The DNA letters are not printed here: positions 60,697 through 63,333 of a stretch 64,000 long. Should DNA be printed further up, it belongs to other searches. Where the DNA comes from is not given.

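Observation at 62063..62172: Heptamer-microsatellite hairpin embedded in frame in purL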

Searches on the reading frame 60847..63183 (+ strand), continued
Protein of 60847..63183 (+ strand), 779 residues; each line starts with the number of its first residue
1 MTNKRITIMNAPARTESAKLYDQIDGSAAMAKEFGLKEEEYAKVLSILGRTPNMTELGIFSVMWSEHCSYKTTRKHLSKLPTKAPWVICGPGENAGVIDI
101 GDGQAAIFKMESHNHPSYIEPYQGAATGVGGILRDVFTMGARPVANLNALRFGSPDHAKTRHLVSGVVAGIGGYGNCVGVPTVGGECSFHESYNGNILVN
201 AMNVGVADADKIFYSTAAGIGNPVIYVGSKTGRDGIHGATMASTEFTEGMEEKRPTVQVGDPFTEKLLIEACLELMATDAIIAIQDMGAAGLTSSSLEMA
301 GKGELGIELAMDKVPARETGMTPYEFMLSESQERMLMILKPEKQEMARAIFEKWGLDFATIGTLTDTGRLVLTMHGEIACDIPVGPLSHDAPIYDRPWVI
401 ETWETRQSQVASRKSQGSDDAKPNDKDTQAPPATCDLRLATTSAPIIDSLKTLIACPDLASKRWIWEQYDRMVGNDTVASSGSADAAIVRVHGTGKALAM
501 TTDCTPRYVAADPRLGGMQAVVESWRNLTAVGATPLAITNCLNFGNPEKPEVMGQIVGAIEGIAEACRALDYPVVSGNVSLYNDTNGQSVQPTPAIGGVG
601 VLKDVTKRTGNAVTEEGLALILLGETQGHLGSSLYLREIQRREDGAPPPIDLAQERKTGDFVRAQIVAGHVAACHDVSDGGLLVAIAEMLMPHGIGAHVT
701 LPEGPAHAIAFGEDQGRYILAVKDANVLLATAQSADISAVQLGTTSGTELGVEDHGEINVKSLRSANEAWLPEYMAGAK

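Call 21: find_related_loci(query=window:60847-63183:+, collection=genome_contigs, flank=8000)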
Query window:60847-63183:+ (779 aa) in genome_contigs; peptide patterns used: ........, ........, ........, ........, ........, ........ (x = any residue, [..] = any of these).
600 stretches matched a pattern (row limit reached: there are more); 600 encode a relative of the query (tblastn E <= 1e-3); the best 80 are kept; 80 distinct loci.
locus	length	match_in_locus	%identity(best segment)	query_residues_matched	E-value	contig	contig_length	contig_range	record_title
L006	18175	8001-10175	69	30-776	0e+0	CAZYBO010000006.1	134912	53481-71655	MAG TPA_asm: uncultured Rickettsiales bacterium isolate SRP302895_co1_247 genome assembly, contig: NODE_267_length_13491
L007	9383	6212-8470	68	5-776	0e+0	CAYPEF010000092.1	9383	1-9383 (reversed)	MAG TPA_asm: uncultured Rickettsiales bacterium isolate SRP278252_co2_163 genome assembly, contig: NODE_15526_length_938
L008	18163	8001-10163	67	30-776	0e+0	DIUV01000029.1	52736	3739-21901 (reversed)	MAG TPA_asm: Alphaproteobacteria bacterium UBA6149 UBA6149_contig_14275, whole genome shotgun sequence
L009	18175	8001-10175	66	29-778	0e+0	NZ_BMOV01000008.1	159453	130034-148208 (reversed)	Iodidimonas muriae strain JCM 17843 sequence08, whole genome shotgun sequence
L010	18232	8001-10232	64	3-776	0e+0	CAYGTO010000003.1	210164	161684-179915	MAG TPA_asm: uncultured Azospirillaceae bacterium isolate ERP117304_co2_77 genome assembly, contig: NODE_62_length_21016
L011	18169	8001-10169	65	33-778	0e+0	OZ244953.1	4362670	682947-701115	MAG: Rhodospirillales bacterium isolate 29706eec-3215-49e9-b6be-e243b0adebf5 genome assembly, chromosome: 1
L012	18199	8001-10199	64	23-779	0e+0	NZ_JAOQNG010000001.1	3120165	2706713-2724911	Azospirillum canadense strain DS2 Ga0486050_01, whole genome shotgun sequence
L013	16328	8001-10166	67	29-776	0e+0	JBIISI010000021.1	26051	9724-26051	MAG: Rickettsiales bacterium isolate ME2003-11-11_3300044715_group2_bin75 Rohwer_bin1997_scaffold_853_c1, whole genome s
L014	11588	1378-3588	66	12-776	0e+0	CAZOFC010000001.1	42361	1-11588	MAG TPA_asm: uncultured Azospirillum sp. isolate SRP287051_co1_187 genome assembly, contig: NODE_1583_length_42361_cov_7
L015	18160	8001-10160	65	33-778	0e+0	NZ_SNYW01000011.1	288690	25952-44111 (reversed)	Dongia mobilis strain CGMCC 1.7660 Ga0079870_106, whole genome shotgun sequence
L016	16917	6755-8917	65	29-777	0e+0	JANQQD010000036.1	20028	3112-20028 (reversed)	MAG: Anaerolineae bacterium isolate IP29b_bin.19 k99_2973920, whole genome shotgun sequence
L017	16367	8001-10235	63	8-778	0e+0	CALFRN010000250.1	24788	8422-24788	MAG TPA_asm: uncultured Reyranella sp. isolate ERR2206758_bin.151_CONCOCT_v1.1_MAG genome assembly, contig: ERZ887845.78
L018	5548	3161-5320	66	30-775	0e+0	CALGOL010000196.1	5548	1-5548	MAG TPA_asm: uncultured Azospirillum sp. isolate SRR1506951_bin.8_CONCOCT_v1.1_MAG genome assembly, contig: ERZ761605.49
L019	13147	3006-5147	65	35-775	0e+0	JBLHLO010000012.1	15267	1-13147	MAG: Alphaproteobacteria bacterium isolate 3300054698_101 Ga0535670_0007166, whole genome shotgun sequence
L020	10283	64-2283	63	10-777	0e+0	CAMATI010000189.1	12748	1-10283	MAG: Asaia bogorensis isolate LH-05nov19-239 genome assembly, contig: LH-05nov19-C11656, whole genome shotgun sequence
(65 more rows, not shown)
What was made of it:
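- Tried and rejected: Genome-collection scan with the PurL protein (call 21).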

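Call 33: find_encoding_contigs(protein=P0022, flank=10000, max_places=1)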
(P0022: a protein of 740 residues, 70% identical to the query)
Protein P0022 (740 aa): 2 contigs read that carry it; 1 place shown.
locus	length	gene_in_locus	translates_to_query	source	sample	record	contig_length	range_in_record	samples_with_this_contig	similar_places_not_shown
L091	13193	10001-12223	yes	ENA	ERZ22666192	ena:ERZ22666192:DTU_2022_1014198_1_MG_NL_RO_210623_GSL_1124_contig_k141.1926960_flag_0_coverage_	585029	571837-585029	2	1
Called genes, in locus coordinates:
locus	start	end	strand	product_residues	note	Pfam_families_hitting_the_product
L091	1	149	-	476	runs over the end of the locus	PF01225:Mur_ligase, PF08245:Mur_ligase_M, PF02875:Mur_ligase_C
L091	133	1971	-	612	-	PF03717:PBP_dimer, PF00905:Transpeptidase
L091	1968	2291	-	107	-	-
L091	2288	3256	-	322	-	PF01795:Methyltransf_5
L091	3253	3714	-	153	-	PF02381:MraZ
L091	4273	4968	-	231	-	PF01510:Amidase_2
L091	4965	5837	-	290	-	PF00892:EamA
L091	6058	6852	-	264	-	PF05099:TerB, PF00226:DnaJ (weak)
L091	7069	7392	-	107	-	PF07345:ATPaseInh_sub_z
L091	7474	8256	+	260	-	PF01259:SAICAR_synt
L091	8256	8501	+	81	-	PF02700:PurS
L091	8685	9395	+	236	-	PF13507:GATase_5, PF01965:DJ-1_PfpI (weak), PF07685:GATase_3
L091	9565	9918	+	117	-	-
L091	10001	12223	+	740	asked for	PF18072:FGAR-AT_linker, PF00586:AIRS, PF02769:AIRS_C, PF00586:AIRS, PF02769:AIRS_C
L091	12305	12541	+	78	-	PF01722:BolA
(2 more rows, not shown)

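Call 34: find_encoding_contigs(protein=P0074, flank=10000, max_places=1)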
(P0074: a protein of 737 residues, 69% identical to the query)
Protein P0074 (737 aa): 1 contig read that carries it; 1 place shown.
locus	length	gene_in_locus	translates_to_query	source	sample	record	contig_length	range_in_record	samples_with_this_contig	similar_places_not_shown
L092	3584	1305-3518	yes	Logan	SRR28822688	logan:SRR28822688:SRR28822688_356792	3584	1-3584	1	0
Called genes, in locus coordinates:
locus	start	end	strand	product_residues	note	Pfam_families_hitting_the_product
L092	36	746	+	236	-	PF13507:GATase_5, PF01965:DJ-1_PfpI (weak), PF07685:GATase_3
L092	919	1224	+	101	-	-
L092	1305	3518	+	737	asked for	PF18072:FGAR-AT_linker, PF00586:AIRS, PF02769:AIRS_C, PF00586:AIRS, PF02769:AIRS_C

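Call 35: find_encoding_contigs(protein=P0024, flank=10000, max_places=1)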
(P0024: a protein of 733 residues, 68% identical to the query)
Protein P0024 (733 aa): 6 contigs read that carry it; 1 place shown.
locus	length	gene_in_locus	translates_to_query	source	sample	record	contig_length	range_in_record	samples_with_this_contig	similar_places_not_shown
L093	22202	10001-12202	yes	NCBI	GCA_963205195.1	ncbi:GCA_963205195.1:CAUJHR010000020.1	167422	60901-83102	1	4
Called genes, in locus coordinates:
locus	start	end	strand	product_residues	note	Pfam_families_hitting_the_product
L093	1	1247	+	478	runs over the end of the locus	PF13400:Tad (weak), PF13519:VWA_2 (faint)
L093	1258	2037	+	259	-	PF13424:TPR_12 (faint), PF00515:TPR_1 (faint), PF07719:TPR_2 (faint), PF13374:TPR_10 (faint), PF13432:TPR_16 (weak), PF12895:ANAPC3 (weak), PF13181:TPR_8 (faint), PF14559:TPR_19 (weak), +3 more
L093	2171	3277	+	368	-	PF01464:SLT (weak)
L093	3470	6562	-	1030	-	PF13116:YhdP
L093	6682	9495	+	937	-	PF03710:GlnE, PF03445:DUF294 (faint), PF08335:GlnD_UR_UTase, PF03710:GlnE, PF08335:GlnD_UR_UTase (weak)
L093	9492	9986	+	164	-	PF00578:AhpC-TSA, PF08534:Redoxin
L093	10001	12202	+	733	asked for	PF18072:FGAR-AT_linker, PF00586:AIRS, PF02769:AIRS_C, PF00586:AIRS, PF02769:AIRS_C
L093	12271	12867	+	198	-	-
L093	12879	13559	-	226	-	PF13507:GATase_5, PF07685:GATase_3 (weak)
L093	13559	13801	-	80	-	PF02700:PurS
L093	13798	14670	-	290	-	PF01259:SAICAR_synt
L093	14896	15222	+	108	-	PF07345:ATPaseInh_sub_z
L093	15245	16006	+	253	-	PF05099:TerB, PF00226:DnaJ (faint)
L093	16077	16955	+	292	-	PF00892:EamA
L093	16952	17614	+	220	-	PF01510:Amidase_2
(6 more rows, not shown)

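Call 36: find_encoding_contigs(protein=P0061, flank=10000, max_places=1)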
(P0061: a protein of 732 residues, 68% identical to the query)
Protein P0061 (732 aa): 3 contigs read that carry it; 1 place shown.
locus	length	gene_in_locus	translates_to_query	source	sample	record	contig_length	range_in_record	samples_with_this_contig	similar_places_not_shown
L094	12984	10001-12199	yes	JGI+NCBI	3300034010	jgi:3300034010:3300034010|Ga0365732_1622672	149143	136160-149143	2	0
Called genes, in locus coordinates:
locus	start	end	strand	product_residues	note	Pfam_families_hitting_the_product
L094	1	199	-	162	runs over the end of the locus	-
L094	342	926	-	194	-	-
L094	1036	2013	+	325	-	PF01479:S4 (weak), PF00849:PseudoU_synth_2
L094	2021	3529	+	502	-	PF00939:Na_sulph_symp, PF03600:CitMHS, PF06808:DctM (weak)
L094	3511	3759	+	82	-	-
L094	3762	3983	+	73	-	PF10049:DUF2283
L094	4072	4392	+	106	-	-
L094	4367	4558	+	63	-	-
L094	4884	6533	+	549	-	PF02776:TPP_enzyme_N, PF00205:TPP_enzyme_M, PF02775:TPP_enzyme_C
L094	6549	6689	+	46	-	PF08085:Entericidin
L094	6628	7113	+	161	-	-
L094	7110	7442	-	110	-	PF00462:Glutaredoxin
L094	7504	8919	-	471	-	PF00294:PfkB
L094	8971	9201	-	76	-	PF01722:BolA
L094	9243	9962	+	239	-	PF13505:OMP_b-brl (faint)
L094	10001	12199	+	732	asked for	PF18072:FGAR-AT_linker, PF00586:AIRS, PF02769:AIRS_C, PF00586:AIRS, PF02769:AIRS_C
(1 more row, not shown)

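Call 37: find_encoding_contigs(protein=P0083, flank=10000, max_places=1)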
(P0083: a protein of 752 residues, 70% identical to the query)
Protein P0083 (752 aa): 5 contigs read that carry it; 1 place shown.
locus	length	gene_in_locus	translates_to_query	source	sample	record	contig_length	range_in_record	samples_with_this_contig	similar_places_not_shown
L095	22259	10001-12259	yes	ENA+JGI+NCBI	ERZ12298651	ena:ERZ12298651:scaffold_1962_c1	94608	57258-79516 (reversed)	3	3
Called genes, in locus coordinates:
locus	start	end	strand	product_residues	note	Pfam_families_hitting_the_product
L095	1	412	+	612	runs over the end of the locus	PF00023:Ank (faint), PF12796:Ank_2, PF23745:ANK_LRRK2 (faint), PF24521:Ank_KRIT1 (faint), PF12796:Ank_2, PF13857:Ank_5 (weak), PF12796:Ank_2, PF13637:Ank_4 (weak), +2 more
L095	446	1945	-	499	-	PF04956:TrbC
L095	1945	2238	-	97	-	-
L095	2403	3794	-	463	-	PF00206:Lyase_1, PF10415:FumaraseC_C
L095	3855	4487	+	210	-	PF00730:HhH-GPD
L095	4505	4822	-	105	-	PF07345:ATPaseInh_sub_z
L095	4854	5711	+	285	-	PF01259:SAICAR_synt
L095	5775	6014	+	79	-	PF02700:PurS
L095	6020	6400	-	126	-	-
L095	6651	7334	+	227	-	PF13507:GATase_5, PF01965:DJ-1_PfpI (weak), PF07685:GATase_3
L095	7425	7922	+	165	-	-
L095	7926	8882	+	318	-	-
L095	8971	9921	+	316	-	PF07963:N_methyl (weak)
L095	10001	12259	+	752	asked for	PF18072:FGAR-AT_linker, PF00586:AIRS, PF02769:AIRS_C, PF00586:AIRS, PF02769:AIRS_C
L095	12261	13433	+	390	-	-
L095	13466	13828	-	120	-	PF03061:4HBT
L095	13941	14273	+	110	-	PF00462:Glutaredoxin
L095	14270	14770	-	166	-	-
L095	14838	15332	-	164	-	PF00731:AIRC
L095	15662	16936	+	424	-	PF08447:PAS_3 (faint), PF00512:HisKA, PF02518:HATPase_c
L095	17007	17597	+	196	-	PF08511:COQ9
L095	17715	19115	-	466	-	PF00890:FAD_binding_2 (weak), PF01134:GIDA (faint), PF01266:DAO (faint), PF07992:Pyr_redox_2, PF12831:FAD_oxidored (weak), PF13738:Pyr_redox_3 (weak), PF00070:Pyr_redox, PF02852:Pyr_redox_dim, +3 more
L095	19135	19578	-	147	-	-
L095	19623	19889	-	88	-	PF01541:GIY-YIG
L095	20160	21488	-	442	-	PF00364:Biotin_lipoyl, PF25997:BSH_YhbJ (weak), PF02817:E3_binding, PF00198:2-oxoacid_dh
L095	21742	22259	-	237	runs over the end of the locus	PF04402:SIMPL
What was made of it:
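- One relative's locus (L095) carries host-association markers: ankyrin-repeat and TrbC genes (call 37).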

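Call 49: list_cluster_members(proteins=[P0087, P0107, P0076, P0120, P0026, P0057, P0068, P0069, P0001, P0006])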
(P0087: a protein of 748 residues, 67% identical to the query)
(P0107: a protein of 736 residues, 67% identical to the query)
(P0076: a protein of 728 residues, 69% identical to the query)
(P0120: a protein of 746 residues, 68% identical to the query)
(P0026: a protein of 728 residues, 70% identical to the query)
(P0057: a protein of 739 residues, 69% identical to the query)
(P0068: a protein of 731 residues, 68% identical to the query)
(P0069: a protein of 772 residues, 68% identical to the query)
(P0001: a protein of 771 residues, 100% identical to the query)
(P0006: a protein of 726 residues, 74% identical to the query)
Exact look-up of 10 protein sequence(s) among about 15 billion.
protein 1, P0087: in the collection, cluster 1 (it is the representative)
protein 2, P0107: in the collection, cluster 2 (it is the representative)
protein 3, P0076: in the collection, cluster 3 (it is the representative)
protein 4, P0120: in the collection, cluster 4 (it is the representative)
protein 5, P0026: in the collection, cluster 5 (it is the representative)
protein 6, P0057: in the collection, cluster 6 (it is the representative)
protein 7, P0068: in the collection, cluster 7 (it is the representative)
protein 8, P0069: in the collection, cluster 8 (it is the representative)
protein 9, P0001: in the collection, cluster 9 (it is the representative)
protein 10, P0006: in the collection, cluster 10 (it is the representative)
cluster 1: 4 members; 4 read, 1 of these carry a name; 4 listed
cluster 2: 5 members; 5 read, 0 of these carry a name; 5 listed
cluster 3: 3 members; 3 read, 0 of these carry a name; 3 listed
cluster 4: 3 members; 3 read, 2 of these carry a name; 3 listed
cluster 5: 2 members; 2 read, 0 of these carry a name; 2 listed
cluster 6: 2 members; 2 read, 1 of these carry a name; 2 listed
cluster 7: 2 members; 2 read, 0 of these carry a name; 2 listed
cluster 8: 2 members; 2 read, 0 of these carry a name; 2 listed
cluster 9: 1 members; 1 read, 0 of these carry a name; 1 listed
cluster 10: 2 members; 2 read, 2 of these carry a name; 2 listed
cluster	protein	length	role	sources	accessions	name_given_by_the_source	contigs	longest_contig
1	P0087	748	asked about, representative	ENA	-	-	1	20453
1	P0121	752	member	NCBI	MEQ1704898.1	MAG: phosphoribosylformylglycinamidine synthase subunit PurL [Rickettsiales bacterium]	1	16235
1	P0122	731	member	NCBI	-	-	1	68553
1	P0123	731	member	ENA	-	-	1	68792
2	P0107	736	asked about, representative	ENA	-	-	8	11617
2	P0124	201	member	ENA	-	-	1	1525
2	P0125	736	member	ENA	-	-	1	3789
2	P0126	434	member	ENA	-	-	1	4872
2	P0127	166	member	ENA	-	-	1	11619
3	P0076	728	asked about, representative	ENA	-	-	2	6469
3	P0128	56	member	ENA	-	-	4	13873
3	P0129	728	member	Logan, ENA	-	-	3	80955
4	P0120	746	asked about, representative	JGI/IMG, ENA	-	-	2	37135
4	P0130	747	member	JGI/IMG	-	phosphoribosylformylglycinamidine synthase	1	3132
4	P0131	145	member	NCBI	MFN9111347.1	MAG: AIR synthase-related protein, partial [Bacteroidota bacterium]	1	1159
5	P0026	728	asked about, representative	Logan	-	-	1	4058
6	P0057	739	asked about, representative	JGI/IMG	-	phosphoribosylformylglycinamidine synthase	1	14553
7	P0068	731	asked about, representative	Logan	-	-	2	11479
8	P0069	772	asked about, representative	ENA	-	-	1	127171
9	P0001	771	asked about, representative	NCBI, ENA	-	-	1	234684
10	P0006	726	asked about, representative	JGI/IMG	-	phosphoribosylformylglycinamidine synthase II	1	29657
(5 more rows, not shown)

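Call 52: find_related_loci(query=P0058, collection=viral_contigs, flank=3000)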
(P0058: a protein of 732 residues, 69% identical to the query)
Query P0058 (732 aa) in viral_contigs; peptide patterns used: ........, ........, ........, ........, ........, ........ (x = any residue, [..] = any of these).
8 stretches matched a pattern; 8 encode a relative of the query (tblastn E <= 1e-3); 8 distinct loci.
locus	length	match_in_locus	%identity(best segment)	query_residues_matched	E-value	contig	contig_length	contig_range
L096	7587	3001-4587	48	20-569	1e-157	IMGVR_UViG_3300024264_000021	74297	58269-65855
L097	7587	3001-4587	48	20-569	1e-157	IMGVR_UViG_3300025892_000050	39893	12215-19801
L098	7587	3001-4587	48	20-569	1e-157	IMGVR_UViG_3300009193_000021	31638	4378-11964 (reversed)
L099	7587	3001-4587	48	20-569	1e-157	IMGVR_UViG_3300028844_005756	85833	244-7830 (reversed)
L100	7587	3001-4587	48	20-569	4e-157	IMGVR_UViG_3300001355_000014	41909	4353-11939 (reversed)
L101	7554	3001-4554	47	20-701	5e-156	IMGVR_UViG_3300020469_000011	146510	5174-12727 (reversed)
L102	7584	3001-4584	46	20-562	3e-147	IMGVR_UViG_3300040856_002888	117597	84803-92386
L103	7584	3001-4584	47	20-562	9e-150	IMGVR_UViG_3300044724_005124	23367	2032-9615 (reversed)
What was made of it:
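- Tried and rejected: Viral-contig scan for PurL (call 52).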
